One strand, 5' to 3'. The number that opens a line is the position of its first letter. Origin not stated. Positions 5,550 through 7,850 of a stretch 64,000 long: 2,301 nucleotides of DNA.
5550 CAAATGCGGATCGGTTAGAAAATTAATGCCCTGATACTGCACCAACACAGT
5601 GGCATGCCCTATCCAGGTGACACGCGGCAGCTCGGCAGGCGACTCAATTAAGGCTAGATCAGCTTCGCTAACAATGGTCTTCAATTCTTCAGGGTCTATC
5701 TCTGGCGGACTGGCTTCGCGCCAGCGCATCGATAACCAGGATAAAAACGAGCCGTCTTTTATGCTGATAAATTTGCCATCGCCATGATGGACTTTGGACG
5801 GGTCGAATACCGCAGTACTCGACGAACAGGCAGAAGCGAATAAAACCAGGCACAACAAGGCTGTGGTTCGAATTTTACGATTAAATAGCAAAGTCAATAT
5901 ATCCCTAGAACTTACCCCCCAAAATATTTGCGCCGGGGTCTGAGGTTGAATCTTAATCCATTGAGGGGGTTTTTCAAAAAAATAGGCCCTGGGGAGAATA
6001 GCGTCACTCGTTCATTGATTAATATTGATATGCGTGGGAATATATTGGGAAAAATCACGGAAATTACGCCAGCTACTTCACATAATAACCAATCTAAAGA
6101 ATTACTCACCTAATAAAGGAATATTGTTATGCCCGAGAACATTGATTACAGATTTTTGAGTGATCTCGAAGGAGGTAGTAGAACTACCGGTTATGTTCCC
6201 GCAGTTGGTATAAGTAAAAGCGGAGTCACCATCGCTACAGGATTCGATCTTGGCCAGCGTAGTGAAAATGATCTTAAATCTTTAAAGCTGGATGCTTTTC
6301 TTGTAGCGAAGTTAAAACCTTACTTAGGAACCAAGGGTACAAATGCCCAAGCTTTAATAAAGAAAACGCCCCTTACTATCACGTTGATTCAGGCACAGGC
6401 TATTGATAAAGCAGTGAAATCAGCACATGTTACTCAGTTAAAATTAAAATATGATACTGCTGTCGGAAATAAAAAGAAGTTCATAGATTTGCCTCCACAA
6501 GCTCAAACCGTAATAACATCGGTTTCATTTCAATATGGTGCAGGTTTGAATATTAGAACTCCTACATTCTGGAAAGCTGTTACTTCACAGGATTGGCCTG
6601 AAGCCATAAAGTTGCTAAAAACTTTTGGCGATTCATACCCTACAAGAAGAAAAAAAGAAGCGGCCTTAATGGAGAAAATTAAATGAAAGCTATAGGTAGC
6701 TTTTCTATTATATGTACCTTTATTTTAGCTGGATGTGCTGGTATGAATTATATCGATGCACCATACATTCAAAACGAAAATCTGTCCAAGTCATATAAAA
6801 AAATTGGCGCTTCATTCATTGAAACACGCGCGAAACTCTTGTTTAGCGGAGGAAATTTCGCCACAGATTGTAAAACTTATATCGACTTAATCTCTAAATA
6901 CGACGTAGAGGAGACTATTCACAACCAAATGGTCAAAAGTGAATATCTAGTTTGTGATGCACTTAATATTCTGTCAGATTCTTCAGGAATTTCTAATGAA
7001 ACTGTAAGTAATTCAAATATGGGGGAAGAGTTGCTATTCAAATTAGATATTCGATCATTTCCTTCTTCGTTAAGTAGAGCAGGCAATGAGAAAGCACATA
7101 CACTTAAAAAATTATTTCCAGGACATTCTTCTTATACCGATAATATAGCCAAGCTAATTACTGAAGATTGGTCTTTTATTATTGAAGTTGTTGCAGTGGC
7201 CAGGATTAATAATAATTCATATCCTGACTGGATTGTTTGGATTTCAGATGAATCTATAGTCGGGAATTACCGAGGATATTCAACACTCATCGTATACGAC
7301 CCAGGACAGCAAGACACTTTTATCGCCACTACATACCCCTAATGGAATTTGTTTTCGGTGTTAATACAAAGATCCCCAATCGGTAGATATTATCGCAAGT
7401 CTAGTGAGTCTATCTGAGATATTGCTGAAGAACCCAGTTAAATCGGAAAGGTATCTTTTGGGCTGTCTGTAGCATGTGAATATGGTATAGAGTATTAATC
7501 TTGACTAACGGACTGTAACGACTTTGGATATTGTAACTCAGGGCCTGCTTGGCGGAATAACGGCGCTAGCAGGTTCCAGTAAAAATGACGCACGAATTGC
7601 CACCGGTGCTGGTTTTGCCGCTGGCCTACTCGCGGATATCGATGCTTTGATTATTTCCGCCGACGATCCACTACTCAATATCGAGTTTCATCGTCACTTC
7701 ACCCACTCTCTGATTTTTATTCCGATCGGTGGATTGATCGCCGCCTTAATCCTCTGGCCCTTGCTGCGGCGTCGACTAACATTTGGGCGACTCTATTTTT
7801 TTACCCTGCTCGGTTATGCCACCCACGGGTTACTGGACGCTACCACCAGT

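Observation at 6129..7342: Orphan T4-lysozyme-like muramidase plus an overlapping lipoprotein: candidate antibacterial effector/immunity pair on a low-GC islet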

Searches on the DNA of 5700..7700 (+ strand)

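Call 37: search_dna_similar(query=L004:7231-9211:+, collection=plasmids, mode=near, max_rows=5)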
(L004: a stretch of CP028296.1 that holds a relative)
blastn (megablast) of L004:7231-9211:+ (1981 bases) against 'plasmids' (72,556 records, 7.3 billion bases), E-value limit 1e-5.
No match.

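Call 93: search_rna_families(source=window, start=5700, end=7700, threshold=evalue, max_evalue=1)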
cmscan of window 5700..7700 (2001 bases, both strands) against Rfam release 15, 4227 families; matches with E-value up to 1: 0.
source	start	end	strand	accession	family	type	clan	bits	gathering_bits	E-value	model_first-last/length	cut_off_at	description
